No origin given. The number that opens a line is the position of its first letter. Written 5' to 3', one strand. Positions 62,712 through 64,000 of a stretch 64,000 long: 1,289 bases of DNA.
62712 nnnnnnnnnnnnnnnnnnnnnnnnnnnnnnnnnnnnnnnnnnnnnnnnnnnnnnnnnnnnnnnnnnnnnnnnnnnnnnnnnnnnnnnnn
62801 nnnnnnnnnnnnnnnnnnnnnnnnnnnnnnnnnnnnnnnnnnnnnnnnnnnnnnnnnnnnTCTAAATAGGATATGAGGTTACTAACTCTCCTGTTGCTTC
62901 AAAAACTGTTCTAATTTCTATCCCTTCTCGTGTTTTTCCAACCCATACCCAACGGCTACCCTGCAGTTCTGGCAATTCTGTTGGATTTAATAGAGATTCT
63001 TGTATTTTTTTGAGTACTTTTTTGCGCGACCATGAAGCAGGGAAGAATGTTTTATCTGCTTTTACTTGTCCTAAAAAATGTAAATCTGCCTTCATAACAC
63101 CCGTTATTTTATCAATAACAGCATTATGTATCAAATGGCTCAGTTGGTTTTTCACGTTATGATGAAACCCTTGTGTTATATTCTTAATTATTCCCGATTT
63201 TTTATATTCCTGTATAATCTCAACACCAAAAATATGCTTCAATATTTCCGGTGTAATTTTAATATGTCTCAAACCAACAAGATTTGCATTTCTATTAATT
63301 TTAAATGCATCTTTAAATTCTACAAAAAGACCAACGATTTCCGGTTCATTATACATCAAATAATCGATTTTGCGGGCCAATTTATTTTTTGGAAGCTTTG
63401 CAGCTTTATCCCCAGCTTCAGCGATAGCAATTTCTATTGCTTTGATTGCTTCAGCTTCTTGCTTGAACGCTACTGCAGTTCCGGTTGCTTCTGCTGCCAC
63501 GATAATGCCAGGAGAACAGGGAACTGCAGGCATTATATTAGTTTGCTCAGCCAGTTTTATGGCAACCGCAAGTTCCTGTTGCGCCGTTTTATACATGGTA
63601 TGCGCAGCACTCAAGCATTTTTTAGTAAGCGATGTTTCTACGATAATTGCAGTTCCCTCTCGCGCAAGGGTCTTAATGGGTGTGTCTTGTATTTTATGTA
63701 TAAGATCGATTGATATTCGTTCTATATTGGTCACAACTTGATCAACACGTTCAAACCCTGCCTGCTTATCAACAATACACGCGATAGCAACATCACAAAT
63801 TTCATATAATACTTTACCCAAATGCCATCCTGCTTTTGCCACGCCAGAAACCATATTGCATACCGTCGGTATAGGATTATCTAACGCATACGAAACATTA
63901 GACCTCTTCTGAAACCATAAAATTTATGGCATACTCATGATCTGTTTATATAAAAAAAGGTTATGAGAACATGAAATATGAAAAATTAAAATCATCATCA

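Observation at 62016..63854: Candidate toxin-immunity module: EndoU-like C-terminal domain protein followed by two near-identical tandem small genes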

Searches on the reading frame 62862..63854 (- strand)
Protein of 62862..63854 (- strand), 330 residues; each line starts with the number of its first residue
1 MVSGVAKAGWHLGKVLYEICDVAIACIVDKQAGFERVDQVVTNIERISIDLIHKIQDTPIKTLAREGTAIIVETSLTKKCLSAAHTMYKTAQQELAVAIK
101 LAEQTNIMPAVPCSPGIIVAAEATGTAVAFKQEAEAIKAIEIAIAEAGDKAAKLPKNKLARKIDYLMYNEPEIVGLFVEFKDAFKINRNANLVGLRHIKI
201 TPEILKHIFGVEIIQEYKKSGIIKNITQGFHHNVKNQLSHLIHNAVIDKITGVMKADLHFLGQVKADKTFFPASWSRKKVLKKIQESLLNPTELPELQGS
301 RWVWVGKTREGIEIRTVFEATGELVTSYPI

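Call 3: search_protein_families(library=pfam, proteins=[window:62862-63854:-], max_evalue=1)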
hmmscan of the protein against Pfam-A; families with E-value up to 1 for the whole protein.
window:62862-63854:- (330 aa): 2 families
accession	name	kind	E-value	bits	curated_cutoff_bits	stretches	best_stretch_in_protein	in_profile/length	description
PF14436.11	EndoU_bacteria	-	6.7e-13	49.6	25.3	1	203-330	3-128/129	Bacterial EndoU nuclease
PF23201.1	DUF7062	-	0.029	14.8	27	1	74-116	46-88/100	Domain of unknown function (DUF7062)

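Call 7: search_protein_families(library=ncbifam, proteins=[window:62862-63854:-], max_evalue=1)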
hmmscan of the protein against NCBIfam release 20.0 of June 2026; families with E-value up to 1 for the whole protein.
window:62862-63854:- (330 aa): 0 families

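Call 10: find_homologous_proteins(query=window:62862-63854:-, max_evalue=0.001)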
Query window:62862-63854:- (330 aa): 1 proteins with E <= 0.001 among 1605 candidates.
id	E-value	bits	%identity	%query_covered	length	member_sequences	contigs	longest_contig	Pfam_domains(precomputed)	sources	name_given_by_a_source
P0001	1.6e-212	722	100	100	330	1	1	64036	PF14436.12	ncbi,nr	ncbi:MAG TPA: EndoU domain-containing protein [Candidatus Babeliales bacterium]|nr:EndoU domain-cont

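Call 11: find_encoding_contigs(protein=window:62862-63854:-, flank=10000, max_places=6)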
Protein window:62862-63854:- (330 aa): no gene with exactly this product is on record in the collection.

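Call 26: search_protein_representatives(protein=window:62862-63854:-)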
Query: 330 residues. Proteins with E-value up to 0.001 (for the whole library): 282; up to 1e-10: 53; up to 1e-30: 5. The best 150 are listed.
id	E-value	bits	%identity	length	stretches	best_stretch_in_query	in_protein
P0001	5.2e-213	722.4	100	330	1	1-330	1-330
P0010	1.4e-99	349.9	53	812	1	5-330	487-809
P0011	4.7e-55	203.6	43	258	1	85-330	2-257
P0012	1.8e-36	142.6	37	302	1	52-329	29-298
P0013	1.0e-34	136.8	49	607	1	3-141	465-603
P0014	1.8e-28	116.3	41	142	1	194-329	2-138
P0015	5.0e-27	111.6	30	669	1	34-330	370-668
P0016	5.7e-24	101.5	33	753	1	1-329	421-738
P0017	1.8e-23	99.9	27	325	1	1-330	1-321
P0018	3.1e-23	99.1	32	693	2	201-330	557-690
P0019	4.7e-22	95.2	44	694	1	1-126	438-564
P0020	8.4e-22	94.4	30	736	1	2-320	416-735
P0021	2.2e-21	93.0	32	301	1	28-329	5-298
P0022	3.1e-21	92.5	31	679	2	164-329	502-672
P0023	1.1e-20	90.8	33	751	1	101-329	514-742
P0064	2.3e-10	56.8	30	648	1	3-127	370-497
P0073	8.7e-10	54.9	32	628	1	6-157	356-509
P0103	3.9e-08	49.5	30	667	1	2-141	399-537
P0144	1.5e-06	44.3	28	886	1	4-148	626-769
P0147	1.8e-06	44.1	34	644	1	8-130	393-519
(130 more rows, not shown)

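Call 27: search_protein_families(library=pfam, proteins=[P0010, P0015, P0016, P0020, P0019, P0064, P0073, P0103, P0144, P0147], max_evalue=0.01)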
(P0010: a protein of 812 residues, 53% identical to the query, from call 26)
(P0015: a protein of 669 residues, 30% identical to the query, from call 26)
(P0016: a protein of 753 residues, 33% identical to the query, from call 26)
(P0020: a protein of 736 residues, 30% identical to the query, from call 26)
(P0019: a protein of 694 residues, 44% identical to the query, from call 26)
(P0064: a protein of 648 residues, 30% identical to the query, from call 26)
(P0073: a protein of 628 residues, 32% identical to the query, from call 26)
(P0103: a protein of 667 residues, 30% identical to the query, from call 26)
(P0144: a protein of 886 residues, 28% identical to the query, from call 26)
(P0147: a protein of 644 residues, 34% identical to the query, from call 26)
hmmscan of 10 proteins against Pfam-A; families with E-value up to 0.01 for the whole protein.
P0010 (812 aa): 1 family
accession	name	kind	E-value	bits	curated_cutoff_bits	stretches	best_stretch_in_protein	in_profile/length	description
PF14436.11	EndoU_bacteria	-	6.5e-08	33.4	25.3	1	684-809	5-128/129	Bacterial EndoU nuclease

P0015 (669 aa): 1 family
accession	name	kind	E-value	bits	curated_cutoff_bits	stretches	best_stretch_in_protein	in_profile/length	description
PF14436.11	EndoU_bacteria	-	1.4e-06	29.1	25.3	1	542-668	7-128/129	Bacterial EndoU nuclease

P0016 (753 aa): 1 family
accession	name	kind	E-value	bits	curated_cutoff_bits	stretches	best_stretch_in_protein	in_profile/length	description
PF14436.11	EndoU_bacteria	-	1.4e-12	48.6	25.3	1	608-740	4-129/129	Bacterial EndoU nuclease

P0020 (736 aa): 0 families

P0019 (694 aa): 0 families

P0064 (648 aa): 0 families

P0073 (628 aa): 0 families

P0103 (667 aa): 0 families

P0144 (886 aa): 0 families

P0147 (644 aa): 0 families

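Call 31: search_solved_structures(query=window:62862-63854:-, max_evalue=1, show_alignments=2)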
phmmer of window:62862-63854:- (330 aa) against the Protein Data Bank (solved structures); distinct sequences matched with E-value up to 1: 1.
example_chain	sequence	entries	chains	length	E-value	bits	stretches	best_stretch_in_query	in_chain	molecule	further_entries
9urz_B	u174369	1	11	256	0.59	12.8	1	123-175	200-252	Prohibitin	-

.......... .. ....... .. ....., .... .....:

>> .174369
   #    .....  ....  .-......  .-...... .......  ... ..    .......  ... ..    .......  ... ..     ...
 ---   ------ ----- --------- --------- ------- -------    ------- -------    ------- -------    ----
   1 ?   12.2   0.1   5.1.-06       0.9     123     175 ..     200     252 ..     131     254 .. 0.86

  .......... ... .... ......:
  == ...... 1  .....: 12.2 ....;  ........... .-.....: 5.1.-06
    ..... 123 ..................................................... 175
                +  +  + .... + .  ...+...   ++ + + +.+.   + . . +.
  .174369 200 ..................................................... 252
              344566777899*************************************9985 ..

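Call 45: predict_structure(alignment_id=A4)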
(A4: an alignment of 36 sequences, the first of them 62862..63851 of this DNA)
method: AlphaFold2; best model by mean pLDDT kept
length: 329 residues; sequences in the alignment: 36
mean_pLDDT: 83.1   pTM: 0.59
mean pLDDT of the five models: 83.1, 82.8, 79.1, 79.0, 77.4
residues with pLDDT >= 90: 145; 70-90: 132; 50-70: 36; < 50: 16
segments of 3 or more residues with pLDDT < 50: 107-119
pLDDT, mean of each block of 10 residues (from residue 1): 60 76 83 87 80 84 77 74 75 75 63 44 59 71 73 61 80 96 92 96 94 86 91 93 97 95 95 98 98 96 98 97 97
secondary structure, 60 per line:
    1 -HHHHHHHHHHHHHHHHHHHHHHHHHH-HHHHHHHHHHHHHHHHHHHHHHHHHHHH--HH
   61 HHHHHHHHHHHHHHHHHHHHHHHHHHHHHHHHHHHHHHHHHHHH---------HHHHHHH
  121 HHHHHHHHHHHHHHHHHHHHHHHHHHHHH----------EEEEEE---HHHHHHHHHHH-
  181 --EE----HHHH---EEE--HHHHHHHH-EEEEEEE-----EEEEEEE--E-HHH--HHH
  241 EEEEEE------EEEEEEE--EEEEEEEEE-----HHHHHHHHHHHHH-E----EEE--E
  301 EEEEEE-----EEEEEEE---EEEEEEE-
elements in order: H2-27 H29-56 H59-104 H114-149 E160-165 H169-179 H189-192 E196-198 H201-208 E210-216 E222-228 E241-246 E253-259 E262-270 H276-288 E295-297 E300-306 E312-318 E322-328

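Call 47: find_related_loci(query=A6, collection=genome_contigs, flank=10000)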
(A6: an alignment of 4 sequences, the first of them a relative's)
Query A6 (812 aa) in genome_contigs; peptide patterns used: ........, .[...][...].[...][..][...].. (x = any residue, [..] = any of these).
58 stretches matched a pattern, but none encodes a relative of the query by tblastn (E <= 1e-3).

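Call 49: fold_search(model_id=the predicted structure, library=pdb)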
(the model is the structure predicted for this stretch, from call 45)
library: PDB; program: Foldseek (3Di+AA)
matches with E <= 10: 596; with E <= 0.001: 0
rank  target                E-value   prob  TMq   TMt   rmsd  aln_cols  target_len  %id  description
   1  2c1w_C                8.2e-03  0.98  0.25  0.30   9.0       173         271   16  The structure of XendoU: a splicing independent snoRNA processing endoribonuclease (released 2006-07-20)
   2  9ftw_A                2.2e-02  0.94  0.25  0.29   8.8       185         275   14  Crystal structure of calcium-activated EndoU (released 2024-08-14)
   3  5ic7                  3.0e-02  0.54  0.12  0.12  12.7       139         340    9  Structure of the WD domain of UTP18 (released 2016-07-06)
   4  4pw1_A                3.5e-02  0.44  0.18  0.25  16.5       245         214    9  Crystal structure of a protein with unknown function (CLOLEP_02462) from Clostridium leptum DSM 753 at 2.10 A resoluti (released 2014-06-18)
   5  4pw1_B                3.9e-02  0.35  0.17  0.23  17.1       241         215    9  Crystal structure of a protein with unknown function (CLOLEP_02462) from Clostridium leptum DSM 753 at 2.10 A resoluti (released 2014-06-18)
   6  5ex7_A                4.9e-02  0.38  0.12  0.14  13.6       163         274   13  Crystal structure of Brat NHL domain in complex with an 8-nt hunchback mRNA (released 2015-12-09)
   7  1q7f_B                5.8e-02  0.30  0.11  0.12  13.1       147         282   13  Brain Tumor NHL domain (released 2003-10-21)
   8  9ftw_B                6.4e-02  0.95  0.25  0.28   5.5       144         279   15  Crystal structure of calcium-activated EndoU (released 2024-08-14)
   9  2c1w_B                6.4e-02  0.89  0.25  0.29   9.1       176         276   15  The structure of XendoU: a splicing independent snoRNA processing endoribonuclease (released 2006-07-20)
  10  4qrj_B                7.6e-02  0.25  0.12  0.12  12.0       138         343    9  Crystal structure of a putative 6-phosphogluconolactonase (BACUNI_04672) from Bacteroides uniformis ATCC 8492 at 2.20  (released 2014-07-23)
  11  1q7f_A                8.1e-02  0.16  0.11  0.12  13.9       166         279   15  Brain Tumor NHL domain (released 2003-10-21)
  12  6l8a_D                8.5e-02  0.23  0.12  0.09  17.3       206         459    8  Tetrathionate hydrolase from Acidithiobacillus ferrooxidans (released 2020-11-11)
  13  7cqy_E                9.0e-02  0.23  0.12  0.09  16.7       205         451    9  Tetrathionate hydrolase from Acidithiobacillus ferrooxidans mutant - D325N (released 2021-01-27)
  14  7snw_A                9.5e-02  0.10  0.09  0.15  18.6       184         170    9  1.80A Resolution Structure of NanoLuc Luciferase with Bound Inhibitor PC 16026576 (released 2022-11-16)
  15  2z21_B                1.2e-01  0.30  0.10  0.27  10.0       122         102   11  Crystal Structure of a five site mutated Cyanovirin-N (released 2007-07-31)
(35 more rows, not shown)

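Call 57: find_encoding_contigs(protein=P0010, flank=10000, max_places=3)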
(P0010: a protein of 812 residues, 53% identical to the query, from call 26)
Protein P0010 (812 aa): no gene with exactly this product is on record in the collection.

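Call 60: find_related_loci(query=A8, collection=metagenome_contigs, flank=10000)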
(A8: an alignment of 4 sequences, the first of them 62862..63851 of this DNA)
Query A8 (329 aa) in metagenome_contigs; peptide patterns used: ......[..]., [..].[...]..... (x = any residue, [..] = any of these).
212 stretches matched a pattern; 5 encode a relative of the query (tblastn E <= 1e-3); 5 distinct loci.
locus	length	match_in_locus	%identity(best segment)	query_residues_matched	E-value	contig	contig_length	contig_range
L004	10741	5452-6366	32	17-329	7e-43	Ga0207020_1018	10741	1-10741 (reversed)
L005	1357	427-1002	37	139-329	4e-33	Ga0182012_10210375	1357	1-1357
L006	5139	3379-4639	28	171-329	2e-10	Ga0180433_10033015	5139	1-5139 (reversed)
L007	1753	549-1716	31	194-329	8e-9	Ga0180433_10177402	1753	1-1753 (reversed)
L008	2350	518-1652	36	204-329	5e-8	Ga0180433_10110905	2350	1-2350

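Call 64: find_homologous_proteins(query=A6, max_evalue=0.001)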
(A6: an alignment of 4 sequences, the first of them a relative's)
Query A6 (4 sequences) (812 aa, profile of the alignment): 5 proteins with E <= 0.001 among 6240 candidates.
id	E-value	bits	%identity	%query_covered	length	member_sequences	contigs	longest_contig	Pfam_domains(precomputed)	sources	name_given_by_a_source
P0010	0.0e+0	1164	100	100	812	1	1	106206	PF14436.12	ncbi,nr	ncbi:MAG TPA: EndoU domain-containing protein [Candidatus Babeliales bacterium]|nr:EndoU domain-cont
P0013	0.0e+0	1039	49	74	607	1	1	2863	-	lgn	-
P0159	1.2e-291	987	70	100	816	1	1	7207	PF14436.12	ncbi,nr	ncbi:MAG TPA: EndoU domain-containing protein [Candidatus Babeliales bacterium]|nr:EndoU domain-cont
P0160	5.6e-256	869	51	72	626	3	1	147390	-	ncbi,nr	ncbi:MAG TPA: hypothetical protein VGT41_05435 [Candidatus Babeliales bacterium]|nr:hypothetical pro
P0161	2.1e-184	633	50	57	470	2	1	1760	-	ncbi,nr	ncbi:MAG TPA: hypothetical protein VGT41_02910 [Candidatus Babeliales bacterium]|nr:hypothetical pro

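Call 65: list_cluster_members(proteins=[P0001, P0010, P0159, P0160, P0161, P0002, window:62019-62402:-, P0005, P0007])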
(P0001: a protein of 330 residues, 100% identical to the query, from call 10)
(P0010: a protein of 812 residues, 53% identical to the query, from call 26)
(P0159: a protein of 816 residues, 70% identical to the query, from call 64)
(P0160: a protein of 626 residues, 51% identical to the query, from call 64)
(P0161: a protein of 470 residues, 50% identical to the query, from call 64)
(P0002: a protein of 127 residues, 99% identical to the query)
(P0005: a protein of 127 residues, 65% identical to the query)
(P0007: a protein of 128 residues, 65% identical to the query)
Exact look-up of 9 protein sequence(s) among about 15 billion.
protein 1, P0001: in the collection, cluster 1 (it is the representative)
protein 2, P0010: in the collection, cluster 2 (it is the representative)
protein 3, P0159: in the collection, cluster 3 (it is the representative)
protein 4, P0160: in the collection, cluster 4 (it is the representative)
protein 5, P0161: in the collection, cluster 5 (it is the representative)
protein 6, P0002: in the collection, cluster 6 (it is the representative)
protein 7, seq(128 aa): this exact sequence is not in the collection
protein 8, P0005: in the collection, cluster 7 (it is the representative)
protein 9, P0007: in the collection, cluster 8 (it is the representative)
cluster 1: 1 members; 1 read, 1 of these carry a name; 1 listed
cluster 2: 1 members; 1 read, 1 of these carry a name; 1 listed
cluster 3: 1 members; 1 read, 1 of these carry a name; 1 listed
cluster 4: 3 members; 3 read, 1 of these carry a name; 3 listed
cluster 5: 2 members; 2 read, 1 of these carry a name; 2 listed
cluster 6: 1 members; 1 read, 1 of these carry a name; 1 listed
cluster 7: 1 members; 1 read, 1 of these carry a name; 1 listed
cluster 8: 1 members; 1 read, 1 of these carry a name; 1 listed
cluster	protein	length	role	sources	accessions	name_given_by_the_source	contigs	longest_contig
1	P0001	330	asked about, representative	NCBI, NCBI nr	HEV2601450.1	MAG TPA: EndoU domain-containing protein [Candidatus Babeliales bacterium] | EndoU domain-containing protein [Candidatus Babeliales bacterium]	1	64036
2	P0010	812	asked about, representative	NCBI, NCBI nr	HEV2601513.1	MAG TPA: EndoU domain-containing protein [Candidatus Babeliales bacterium] | EndoU domain-containing protein [Candidatus Babeliales bacterium]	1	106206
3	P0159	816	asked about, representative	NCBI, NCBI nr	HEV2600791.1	MAG TPA: EndoU domain-containing protein [Candidatus Babeliales bacterium] | EndoU domain-containing protein [Candidatus Babeliales bacterium]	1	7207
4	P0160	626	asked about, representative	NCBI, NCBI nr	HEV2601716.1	MAG TPA: hypothetical protein VGT41_05435 [Candidatus Babeliales bacterium] | hypothetical protein [Candidatus Babeliales bacterium]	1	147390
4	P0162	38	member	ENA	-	-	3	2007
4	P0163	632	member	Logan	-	-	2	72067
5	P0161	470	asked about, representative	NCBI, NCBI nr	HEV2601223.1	MAG TPA: hypothetical protein VGT41_02910 [Candidatus Babeliales bacterium] | hypothetical protein [Candidatus Babeliales bacterium]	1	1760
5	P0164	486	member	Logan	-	-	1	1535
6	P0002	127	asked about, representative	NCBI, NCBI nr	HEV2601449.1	MAG TPA: hypothetical protein VGT41_04060 [Candidatus Babeliales bacterium] | hypothetical protein [Candidatus Babeliales bacterium]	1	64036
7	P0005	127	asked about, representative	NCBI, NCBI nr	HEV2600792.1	MAG TPA: hypothetical protein VGT41_00705 [Candidatus Babeliales bacterium] | hypothetical protein [Candidatus Babeliales bacterium]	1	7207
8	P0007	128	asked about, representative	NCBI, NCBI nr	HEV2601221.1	MAG TPA: hypothetical protein VGT41_02900 [Candidatus Babeliales bacterium] | hypothetical protein [Candidatus Babeliales bacterium]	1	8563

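Call 68: find_encoding_contigs(protein=P0161, flank=10000, max_places=3)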
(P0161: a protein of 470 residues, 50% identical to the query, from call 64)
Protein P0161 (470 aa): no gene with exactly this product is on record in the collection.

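Call 69: find_encoding_contigs(protein=P0164, flank=10000, max_places=3)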
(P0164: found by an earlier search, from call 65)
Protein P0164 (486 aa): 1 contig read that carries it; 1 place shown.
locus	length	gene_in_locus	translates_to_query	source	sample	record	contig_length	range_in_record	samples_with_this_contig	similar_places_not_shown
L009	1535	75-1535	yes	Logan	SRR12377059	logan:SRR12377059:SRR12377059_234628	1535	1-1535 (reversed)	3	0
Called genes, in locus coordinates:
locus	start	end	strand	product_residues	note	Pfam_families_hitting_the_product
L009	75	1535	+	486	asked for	?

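Call 98: search_protein_families(library=padloc, proteins=[window:62862-63854:-, P0010], max_evalue=0.01)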
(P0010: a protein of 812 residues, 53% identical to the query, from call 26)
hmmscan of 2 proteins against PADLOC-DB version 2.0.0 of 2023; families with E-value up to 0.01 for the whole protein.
window:62862-63854:- (330 aa): 0 families

P0010 (812 aa): 0 families

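Call 99: search_protein_families(library=phrogs, proteins=[window:62862-63854:-, P0010], max_evalue=0.01)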
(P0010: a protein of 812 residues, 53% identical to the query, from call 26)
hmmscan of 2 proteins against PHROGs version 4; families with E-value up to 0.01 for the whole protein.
window:62862-63854:- (330 aa): 1 family
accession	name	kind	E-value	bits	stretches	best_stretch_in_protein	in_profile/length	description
phrog_22940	-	unknown function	0.00051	19.7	1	202-329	462-584/588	-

P0010 (812 aa): 2 families
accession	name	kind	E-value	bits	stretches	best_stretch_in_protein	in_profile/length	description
phrog_22940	-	unknown function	0.00049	19.8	1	680-808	461-584/588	-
phrog_207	-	head and packaging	0.007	16.4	0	239-359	304-427/519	head maturation protease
